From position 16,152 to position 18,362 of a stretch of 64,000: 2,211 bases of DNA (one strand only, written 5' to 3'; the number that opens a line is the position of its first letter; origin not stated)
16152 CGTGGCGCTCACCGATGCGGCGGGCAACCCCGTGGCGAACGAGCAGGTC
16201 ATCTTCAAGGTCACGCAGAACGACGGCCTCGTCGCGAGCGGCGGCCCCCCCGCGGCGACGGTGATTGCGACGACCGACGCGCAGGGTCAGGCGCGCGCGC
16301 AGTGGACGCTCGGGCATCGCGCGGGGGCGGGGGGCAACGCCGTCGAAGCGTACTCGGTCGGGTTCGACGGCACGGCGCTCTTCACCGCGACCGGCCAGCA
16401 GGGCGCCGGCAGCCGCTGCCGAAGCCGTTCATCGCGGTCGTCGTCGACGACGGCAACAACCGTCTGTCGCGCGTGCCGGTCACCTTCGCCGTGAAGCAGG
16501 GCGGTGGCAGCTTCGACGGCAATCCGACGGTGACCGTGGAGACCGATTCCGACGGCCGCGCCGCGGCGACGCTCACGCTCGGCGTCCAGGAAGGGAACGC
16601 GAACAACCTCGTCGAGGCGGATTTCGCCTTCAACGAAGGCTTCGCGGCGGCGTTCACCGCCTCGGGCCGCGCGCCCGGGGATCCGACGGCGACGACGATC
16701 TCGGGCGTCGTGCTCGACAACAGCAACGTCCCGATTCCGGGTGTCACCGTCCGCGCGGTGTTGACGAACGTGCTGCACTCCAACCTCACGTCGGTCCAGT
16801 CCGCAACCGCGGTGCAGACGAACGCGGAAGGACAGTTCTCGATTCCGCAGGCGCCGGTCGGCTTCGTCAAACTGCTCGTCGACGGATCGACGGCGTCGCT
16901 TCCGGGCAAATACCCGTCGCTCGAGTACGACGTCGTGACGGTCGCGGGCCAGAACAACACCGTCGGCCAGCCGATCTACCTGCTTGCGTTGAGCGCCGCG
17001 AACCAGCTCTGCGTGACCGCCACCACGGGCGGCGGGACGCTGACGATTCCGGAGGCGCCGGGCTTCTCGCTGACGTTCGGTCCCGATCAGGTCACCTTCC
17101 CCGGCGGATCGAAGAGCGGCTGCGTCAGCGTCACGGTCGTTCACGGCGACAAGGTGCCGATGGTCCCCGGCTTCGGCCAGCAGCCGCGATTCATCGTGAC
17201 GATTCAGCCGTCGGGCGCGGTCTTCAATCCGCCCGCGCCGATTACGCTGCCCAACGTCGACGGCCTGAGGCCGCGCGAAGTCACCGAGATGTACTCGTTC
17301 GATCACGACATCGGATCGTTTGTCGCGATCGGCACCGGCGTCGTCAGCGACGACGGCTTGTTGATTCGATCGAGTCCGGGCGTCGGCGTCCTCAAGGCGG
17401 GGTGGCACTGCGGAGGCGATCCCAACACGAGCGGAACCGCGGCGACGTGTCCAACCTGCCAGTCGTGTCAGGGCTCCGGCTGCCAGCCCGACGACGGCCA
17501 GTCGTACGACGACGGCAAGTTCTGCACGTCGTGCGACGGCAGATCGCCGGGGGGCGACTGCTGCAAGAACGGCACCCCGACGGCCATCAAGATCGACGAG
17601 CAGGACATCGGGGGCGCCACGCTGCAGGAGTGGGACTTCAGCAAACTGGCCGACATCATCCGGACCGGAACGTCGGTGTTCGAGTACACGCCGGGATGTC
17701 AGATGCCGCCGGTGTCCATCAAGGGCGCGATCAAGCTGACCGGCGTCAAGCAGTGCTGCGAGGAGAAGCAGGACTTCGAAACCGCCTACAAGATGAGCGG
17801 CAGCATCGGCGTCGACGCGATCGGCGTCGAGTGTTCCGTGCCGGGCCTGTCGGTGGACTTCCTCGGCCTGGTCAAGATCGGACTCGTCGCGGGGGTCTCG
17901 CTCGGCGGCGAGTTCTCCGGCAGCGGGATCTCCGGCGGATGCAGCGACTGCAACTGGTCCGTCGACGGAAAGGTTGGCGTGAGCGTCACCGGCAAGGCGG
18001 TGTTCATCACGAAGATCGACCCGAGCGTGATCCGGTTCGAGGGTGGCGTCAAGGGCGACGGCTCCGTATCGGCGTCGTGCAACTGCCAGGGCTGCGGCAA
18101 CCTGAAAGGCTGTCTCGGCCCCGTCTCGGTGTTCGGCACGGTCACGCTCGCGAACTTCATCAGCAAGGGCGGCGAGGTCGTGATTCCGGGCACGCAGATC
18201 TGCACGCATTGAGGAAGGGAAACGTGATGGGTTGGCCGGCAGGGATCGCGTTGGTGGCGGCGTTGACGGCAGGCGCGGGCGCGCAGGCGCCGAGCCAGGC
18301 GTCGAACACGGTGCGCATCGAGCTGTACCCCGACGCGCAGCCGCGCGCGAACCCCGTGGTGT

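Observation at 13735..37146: Seven-gene, translationally coupled 'mega-protein plus periplasmic redox' operon bracketed by paralogous di-haem DUF1111 genes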

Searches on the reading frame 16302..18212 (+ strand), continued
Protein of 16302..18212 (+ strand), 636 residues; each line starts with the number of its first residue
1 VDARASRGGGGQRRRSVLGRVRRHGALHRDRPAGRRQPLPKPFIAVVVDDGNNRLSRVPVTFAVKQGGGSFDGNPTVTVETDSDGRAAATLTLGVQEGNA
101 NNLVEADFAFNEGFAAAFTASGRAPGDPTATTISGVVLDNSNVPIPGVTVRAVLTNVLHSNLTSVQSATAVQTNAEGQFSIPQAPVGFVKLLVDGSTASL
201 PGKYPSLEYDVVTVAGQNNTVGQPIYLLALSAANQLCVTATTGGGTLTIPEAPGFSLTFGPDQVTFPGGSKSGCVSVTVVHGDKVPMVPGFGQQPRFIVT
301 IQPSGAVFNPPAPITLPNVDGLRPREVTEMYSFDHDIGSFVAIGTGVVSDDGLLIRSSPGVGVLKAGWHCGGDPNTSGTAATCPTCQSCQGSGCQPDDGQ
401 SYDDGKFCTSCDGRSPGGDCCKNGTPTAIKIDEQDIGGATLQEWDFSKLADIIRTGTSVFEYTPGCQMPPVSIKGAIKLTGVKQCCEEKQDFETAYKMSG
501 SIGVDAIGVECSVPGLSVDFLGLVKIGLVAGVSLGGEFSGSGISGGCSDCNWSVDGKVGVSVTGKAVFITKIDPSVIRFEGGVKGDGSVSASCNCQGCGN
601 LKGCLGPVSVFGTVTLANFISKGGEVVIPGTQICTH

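Call 86: find_encoding_contigs(protein=P0235, flank=10000, max_places=1)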
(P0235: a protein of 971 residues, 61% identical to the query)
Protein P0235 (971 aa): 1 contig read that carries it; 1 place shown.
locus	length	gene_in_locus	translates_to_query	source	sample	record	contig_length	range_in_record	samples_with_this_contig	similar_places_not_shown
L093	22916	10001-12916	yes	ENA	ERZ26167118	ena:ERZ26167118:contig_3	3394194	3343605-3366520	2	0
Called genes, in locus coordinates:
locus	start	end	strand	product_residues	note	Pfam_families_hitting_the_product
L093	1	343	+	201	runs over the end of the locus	PF13495:Phage_int_SAM_4 (faint), PF02899:Phage_int_SAM_1 (faint)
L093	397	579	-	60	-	-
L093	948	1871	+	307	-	PF00589:Phage_integrase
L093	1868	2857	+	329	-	PF02899:Phage_int_SAM_1, PF13495:Phage_int_SAM_4 (faint), PF00589:Phage_integrase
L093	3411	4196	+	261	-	PF09407:AbiEi_1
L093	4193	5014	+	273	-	PF08843:AbiEii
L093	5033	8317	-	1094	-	-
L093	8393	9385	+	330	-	PF13737:DDE_Tnp_1_5, PF01609:DDE_Tnp_1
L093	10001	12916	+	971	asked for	PF00404:Dockerin_1 (weak), PF09136:Glucodextran_B (weak), PF02369:Big_1 (faint), PF09136:Glucodextran_B, PF13620:CarboxypepD_reg (weak), PF13715:CarbopepD_reg_2 (weak)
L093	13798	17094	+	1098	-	PF02368:Big_2 (weak), PF18884:TSP3_bac (weak), PF08309:LVIVD, PF17957:Big_7, PF13620:CarboxypepD_reg (weak), PF13385:Laminin_G_3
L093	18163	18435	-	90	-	-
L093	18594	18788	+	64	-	-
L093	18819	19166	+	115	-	PF01443:Viral_helicase1, PF13538:UvrD_C_2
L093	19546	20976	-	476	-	-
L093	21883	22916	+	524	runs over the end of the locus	PF00078:RVT_1, PF08388:GIIM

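Call 87: find_encoding_contigs(protein=P0222, flank=10000, max_places=1)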
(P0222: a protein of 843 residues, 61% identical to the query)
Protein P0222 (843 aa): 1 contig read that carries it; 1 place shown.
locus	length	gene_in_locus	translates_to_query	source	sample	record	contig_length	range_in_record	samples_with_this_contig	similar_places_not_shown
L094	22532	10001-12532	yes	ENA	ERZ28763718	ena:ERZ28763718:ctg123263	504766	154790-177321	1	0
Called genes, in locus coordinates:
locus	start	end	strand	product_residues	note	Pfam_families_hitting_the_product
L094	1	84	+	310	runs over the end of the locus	PF11392:AllH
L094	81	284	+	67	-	-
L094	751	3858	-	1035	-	PF14870:PSII_BNR (faint), PF25852:DUF6242_C (faint), PF02012:BNR (faint), PF13088:BNR_2 (faint), PF15902:Sortilin-Vps10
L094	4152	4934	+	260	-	PF03328:HpcH_HpaI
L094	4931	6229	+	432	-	PF13433:Peripla_BP_5, PF13458:Peripla_BP_6, PF01094:ANF_receptor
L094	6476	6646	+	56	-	-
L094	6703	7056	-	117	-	-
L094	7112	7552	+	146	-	-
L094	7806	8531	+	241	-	PF13189:Cytidylate_kin2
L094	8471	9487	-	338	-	PF26549:Tricorn_N (faint)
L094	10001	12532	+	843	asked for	PF09136:Glucodextran_B, PF02369:Big_1 (weak), PF13620:CarboxypepD_reg, PF13715:CarbopepD_reg_2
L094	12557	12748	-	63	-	-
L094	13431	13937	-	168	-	-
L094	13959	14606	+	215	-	PF00589:Phage_integrase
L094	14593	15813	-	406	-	PF14319:Zn_Tnp_IS91, PF04986:Y2_Tnp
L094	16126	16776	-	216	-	-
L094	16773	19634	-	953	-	PF07244:POTRA (weak), PF17243:POTRA_TamA_1 (faint), PF07244:POTRA (weak), PF01103:Omp85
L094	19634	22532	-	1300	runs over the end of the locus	PF05359:DUF748, PF13116:YhdP, PF04357:TamB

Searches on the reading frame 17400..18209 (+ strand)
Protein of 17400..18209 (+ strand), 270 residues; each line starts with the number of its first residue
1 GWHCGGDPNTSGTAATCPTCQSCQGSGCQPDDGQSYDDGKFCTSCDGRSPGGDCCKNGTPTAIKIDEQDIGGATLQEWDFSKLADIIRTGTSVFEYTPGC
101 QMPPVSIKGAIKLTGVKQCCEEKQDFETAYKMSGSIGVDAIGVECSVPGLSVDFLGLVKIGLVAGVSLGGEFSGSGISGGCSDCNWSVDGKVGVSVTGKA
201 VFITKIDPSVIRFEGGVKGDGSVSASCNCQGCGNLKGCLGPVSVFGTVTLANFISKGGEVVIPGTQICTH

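Call 50: search_protein_families(library=pfam, proteins=[window:17400-18209:+], max_evalue=0.1)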
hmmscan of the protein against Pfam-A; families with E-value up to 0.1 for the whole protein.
seq(270 aa): 0 families

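Call 69: predict_structure(alignment_id=A2)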
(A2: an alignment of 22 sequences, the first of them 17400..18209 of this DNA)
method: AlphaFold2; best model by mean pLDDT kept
length: 270 residues; sequences in the alignment: 22
mean_pLDDT: 73.0   pTM: 0.46
mean pLDDT of the five models: 73.0, 69.9, 59.2, 58.9, 58.2
residues with pLDDT >= 90: 25; 70-90: 134; 50-70: 99; < 50: 12
segments of 3 or more residues with pLDDT < 50: 1-3, 5-13
pLDDT, mean of each block of 10 residues (from residue 1): 39 66 85 88 89 90 88 66 67 61 71 84 87 72 61 62 63 72 64 66 67 75 73 75 80 78 81
secondary structure, 60 per line:
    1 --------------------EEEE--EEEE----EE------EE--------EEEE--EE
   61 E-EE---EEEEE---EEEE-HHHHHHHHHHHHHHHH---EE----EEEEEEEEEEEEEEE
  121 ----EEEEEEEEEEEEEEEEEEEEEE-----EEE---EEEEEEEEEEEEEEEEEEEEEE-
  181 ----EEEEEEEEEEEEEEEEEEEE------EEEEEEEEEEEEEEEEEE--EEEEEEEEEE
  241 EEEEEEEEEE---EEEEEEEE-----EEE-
elements in order: E21-24 E27-30 E53-56 E59-61 E68-72 E76-79 H81-96 E106-120 E125-146 E152-154 E158-179 E185-204 E211-228 E231-250 E254-261 E267-269

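Call 71: fold_search(model_id=the predicted structure, library=pdb)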
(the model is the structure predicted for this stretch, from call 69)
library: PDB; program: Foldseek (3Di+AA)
matches with E <= 10: 226; with E <= 0.001: 0
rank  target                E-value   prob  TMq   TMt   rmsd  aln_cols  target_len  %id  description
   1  6i7s_G                1.1e-01  0.33  0.21  0.09  21.4       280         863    9  Microsomal triglyceride transfer protein (released 2019-08-21)
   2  6i96                  2.0e-01  0.60  0.25  0.12  10.7       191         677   10  Structure of the ferrioxamine B transporter FoxA from Pseudomonas aeruginosa in complex with ferrioxamine B (released 2019-08-28)
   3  6i7s_H                3.5e-01  0.21  0.22  0.09  21.4       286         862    9  Microsomal triglyceride transfer protein (released 2019-08-21)
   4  8eoj_B                3.5e-01  0.20  0.21  0.09  20.9       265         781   10  Microsomal triglyceride transfer protein (released 2023-05-03)
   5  5xdo_B                4.3e-01  0.02  0.08  0.08  27.6       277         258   10  Crystal structure of human voltage-dependent anion channel 1 (hVDAC1) in C222 space group (released 2017-06-28)
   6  6i97_A                4.7e-01  0.47  0.26  0.11  10.5       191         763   10  Structure of the ferrioxamine B transporter FoxA from Pseudomonas aeruginosa in complex with ferrioxamine B and a C-te (released 2019-08-28)
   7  6i97_B                4.7e-01  0.38  0.24  0.10  11.8       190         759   10  Structure of the ferrioxamine B transporter FoxA from Pseudomonas aeruginosa in complex with ferrioxamine B and a C-te (released 2019-08-28)
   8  8b0f_D                6.3e-01  0.02  0.09  0.06  42.7       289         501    6  CryoEM structure of C5b8-CD59 (released 2023-02-22)
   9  8a1d_A                7.0e-01  0.03  0.10  0.06  39.9       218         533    7  Structure of murine perforin-2 (Mpeg1) pore in ring form (released 2022-07-20)
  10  3dzm_A                8.1e-01  0.12  0.18  0.22  16.5       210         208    8  Crystal structure of a major outer membrane protein from Thermus thermophilus HB27 (released 2008-12-23)
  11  7px8_A                8.1e-01  0.03  0.10  0.04  27.3       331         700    7  CryoEM structure of mammalian acylaminoacyl-peptidase (released 2022-05-25)
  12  6h04_B                8.5e-01  0.03  0.12  0.06  43.3       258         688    7  Closed conformation of the Membrane Attack Complex (released 2018-12-19)
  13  3dzm_B                8.9e-01  0.07  0.12  0.16  21.5       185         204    8  Crystal structure of a major outer membrane protein from Thermus thermophilus HB27 (released 2008-12-23)
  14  6h03_C                9.3e-01  0.01  0.08  0.06  42.2       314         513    8  OPEN CONFORMATION OF THE MEMBRANE ATTACK COMPLEX (released 2018-12-19)
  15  7px8_C                9.8e-01  0.03  0.11  0.04  27.7       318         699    8  CryoEM structure of mammalian acylaminoacyl-peptidase (released 2022-05-25)
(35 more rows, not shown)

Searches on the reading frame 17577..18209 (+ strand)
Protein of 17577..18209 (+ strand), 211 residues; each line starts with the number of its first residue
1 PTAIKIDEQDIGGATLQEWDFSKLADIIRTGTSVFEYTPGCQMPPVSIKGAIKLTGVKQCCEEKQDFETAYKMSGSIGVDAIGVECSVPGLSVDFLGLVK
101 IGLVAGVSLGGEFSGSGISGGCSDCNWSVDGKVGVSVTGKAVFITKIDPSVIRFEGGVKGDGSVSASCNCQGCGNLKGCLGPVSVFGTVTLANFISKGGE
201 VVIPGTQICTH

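Call 84: search_protein_representatives(protein=window:17577-18209:+)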
Query: 211 residues. Proteins with E-value up to 0.001 (for the whole library): 39; up to 1e-10: 21; up to 1e-30: 6. The best 39 are listed.
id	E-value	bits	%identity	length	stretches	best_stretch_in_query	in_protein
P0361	1.7e-58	214.0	48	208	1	6-209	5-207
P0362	3.3e-58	213.1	52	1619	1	3-209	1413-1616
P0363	1.2e-45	172.0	45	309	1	4-209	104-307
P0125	8.1e-36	139.9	42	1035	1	7-210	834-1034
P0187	2.7e-35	138.2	39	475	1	6-209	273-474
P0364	1.5e-32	129.2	38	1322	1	5-209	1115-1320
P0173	5.2e-27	111.1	35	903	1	5-209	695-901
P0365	6.6e-27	110.7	40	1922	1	5-206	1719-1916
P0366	4.1e-26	108.1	36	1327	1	5-209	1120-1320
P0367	2.3e-23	99.1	39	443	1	13-197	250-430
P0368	1.7e-20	89.7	36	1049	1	16-204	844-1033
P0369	2.6e-18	82.6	36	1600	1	21-209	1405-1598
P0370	2.6e-17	79.4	34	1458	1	5-209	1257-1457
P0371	3.8e-17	78.8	33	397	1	18-195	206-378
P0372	7.5e-17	77.9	35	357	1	18-197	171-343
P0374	2.7e-13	66.2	33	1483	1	45-192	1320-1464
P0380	4.3e-09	52.5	29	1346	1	18-208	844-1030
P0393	2.4e-04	37.0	25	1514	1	40-199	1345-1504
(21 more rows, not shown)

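Call 85: search_protein_families(library=pfam, proteins=[P0362, P0365, P0369, P0374, P0393, P0380], max_evalue=0.0001)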
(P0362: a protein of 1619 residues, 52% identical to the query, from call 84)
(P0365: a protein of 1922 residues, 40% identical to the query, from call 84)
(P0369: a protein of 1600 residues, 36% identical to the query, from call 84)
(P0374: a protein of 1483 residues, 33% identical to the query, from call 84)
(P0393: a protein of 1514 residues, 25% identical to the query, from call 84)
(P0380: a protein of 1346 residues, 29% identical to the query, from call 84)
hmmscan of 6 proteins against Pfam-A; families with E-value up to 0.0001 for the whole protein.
P0362 (1619 aa): 6 families
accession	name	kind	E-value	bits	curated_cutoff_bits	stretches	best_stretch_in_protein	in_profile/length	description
PF09136.16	Glucodextran_B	-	1.2e-32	112.1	27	3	720-799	1-82/83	Glucodextranase, domain B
PF03160.20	Calx-beta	-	4.5e-18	65.8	27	1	83-192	6-118/119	Calx-beta domain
PF13946.11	DUF4214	-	2.2e-13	50.5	23.2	0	204-260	20-69/72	Domain of unknown function (DUF4214)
PF22352.2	K319L-like_PKD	-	2.5e-10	40.6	27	1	470-553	1-84/84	K319L-like, PKD domain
PF02369.22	Big_1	-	1.5e-06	28.6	34.9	1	1028-1077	21-67/93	Bacterial Ig-like domain (group 1)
PF13620.12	CarboxypepD_reg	-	1.3e-05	25.8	32.3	1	1117-1184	1-55/82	Carboxypeptidase regulatory-like domain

P0365 (1922 aa): 8 families
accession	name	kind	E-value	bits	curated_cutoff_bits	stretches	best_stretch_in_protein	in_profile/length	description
PF09136.16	Glucodextran_B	-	3.8e-42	142.5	27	4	469-548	1-80/83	Glucodextranase, domain B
PF19077.6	Big_13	-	2.1e-28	99.2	27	1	311-370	39-102/102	Bacterial Ig-like domain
PF13750.12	Big_3_3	-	8.1e-15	55.3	27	0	521-566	11-58/157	Bacterial Ig-like domain (group 3)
PF17957.7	Big_7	-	2.8e-14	53.9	24.1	1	277-350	1-70/70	Bacterial Ig domain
PF13715.12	CarbopepD_reg_2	-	1.2e-09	38.5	32.2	1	1432-1480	1-50/88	CarboxypepD_reg-like domain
PF13620.12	CarboxypepD_reg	-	1.5e-08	35.3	32.3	1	1432-1500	2-68/82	Carboxypeptidase regulatory-like domain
PF02369.22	Big_1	-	2.3e-08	34.4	34.9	1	1342-1414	21-87/93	Bacterial Ig-like domain (group 1)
PF01833.30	TIG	-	7.6e-07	29.5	20.9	0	406-460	31-82/84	IPT/TIG domain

P0369 (1600 aa): 10 families
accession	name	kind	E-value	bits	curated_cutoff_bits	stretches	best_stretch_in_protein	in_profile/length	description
PF09136.16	Glucodextran_B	-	8.3e-72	237.6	27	5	345-426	1-82/83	Glucodextranase, domain B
PF19077.6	Big_13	-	1.5e-21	77.2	27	0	284-342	40-102/102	Bacterial Ig-like domain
PF17957.7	Big_7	-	9e-15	55.5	24.1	0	345-407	1-70/70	Bacterial Ig domain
PF12733.13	Cadherin-like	-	1.4e-10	41.9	24.2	0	641-699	26-80/89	Cadherin-like beta sandwich domain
PF06832.18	BiPBP_C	-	8.2e-08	32.5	26.8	0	343-418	8-87/90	Penicillin-Binding Protein C-terminus Family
PF13715.12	CarbopepD_reg_2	-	2.6e-07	31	32.2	1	1109-1157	1-50/88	CarboxypepD_reg-like domain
PF13620.12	CarboxypepD_reg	-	5.6e-07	30.3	32.3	1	1108-1158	1-55/82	Carboxypeptidase regulatory-like domain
PF13750.12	Big_3_3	-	6.5e-06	26.3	27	0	311-385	10-91/157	Bacterial Ig-like domain (group 3)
PF12044.14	Metallopep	-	1.8e-05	23.9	27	0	347-425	2-90/427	Putative peptidase family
PF02494.22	HYR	-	3.2e-05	24.6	21.7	0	341-424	2-80/81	HYR domain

P0374 (1483 aa): 7 families
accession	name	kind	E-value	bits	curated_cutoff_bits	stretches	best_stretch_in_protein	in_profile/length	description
PF17963.7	Big_9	-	3.1e-46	156.6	23.6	4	128-212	1-88/89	Bacterial Ig domain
PF17892.7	Cadherin_5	-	1.2e-29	102.4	26.5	4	128-215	2-98/98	Cadherin-like domain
PF09136.16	Glucodextran_B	-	3.6e-18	65.7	27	2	492-571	1-82/83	Glucodextranase, domain B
PF17803.7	Cadherin_4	-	1.4e-17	64.4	25.1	2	295-353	1-62/71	Bacterial cadherin-like domain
PF16184.11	Cadherin_3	-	2.4e-11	44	25.5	1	314-393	8-106/106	Cadherin-like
PF13715.12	CarbopepD_reg_2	-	3.7e-09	36.9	32.2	1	890-937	1-49/88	CarboxypepD_reg-like domain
PF13620.12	CarboxypepD_reg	-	4.1e-08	33.9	32.3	1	890-938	2-54/82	Carboxypeptidase regulatory-like domain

P0393 (1514 aa): 6 families
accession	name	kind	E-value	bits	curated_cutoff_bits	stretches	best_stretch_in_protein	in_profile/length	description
PF09136.16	Glucodextran_B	-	6.8e-37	125.7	27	4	459-541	1-82/83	Glucodextranase, domain B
PF19077.6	Big_13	-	4e-08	34.1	27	0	420-449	71-101/102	Bacterial Ig-like domain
PF13620.12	CarboxypepD_reg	-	2.4e-07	31.5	32.3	1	1031-1081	2-54/82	Carboxypeptidase regulatory-like domain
PF02369.22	Big_1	-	1.7e-06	28.4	34.9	0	940-987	21-65/93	Bacterial Ig-like domain (group 1)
PF13750.12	Big_3_3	-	2.5e-06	27.7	27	0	514-563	13-62/157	Bacterial Ig-like domain (group 3)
PF17957.7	Big_7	-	7.8e-05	23.7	24.1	0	459-492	1-35/70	Bacterial Ig domain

P0380 (1346 aa): 6 families
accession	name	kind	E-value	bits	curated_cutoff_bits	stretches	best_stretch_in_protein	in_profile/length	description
PF09136.16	Glucodextran_B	-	1.5e-24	86.1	27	2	140-221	1-82/83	Glucodextranase, domain B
PF13715.12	CarbopepD_reg_2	-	6e-10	39.5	32.2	1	548-597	1-51/88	CarboxypepD_reg-like domain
PF24517.2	CBM96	-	1.9e-09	38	26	1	1172-1253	7-93/164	Carbohydrate-binding module family 96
PF13620.12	CarboxypepD_reg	-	3.6e-08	34.1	32.3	1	548-597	2-55/82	Carboxypeptidase regulatory-like domain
PF02369.22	Big_1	-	1.8e-05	25.2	34.9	0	340-400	21-72/93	Bacterial Ig-like domain (group 1)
PF19077.6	Big_13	-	9.9e-05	23.2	27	0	161-222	33-102/102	Bacterial Ig-like domain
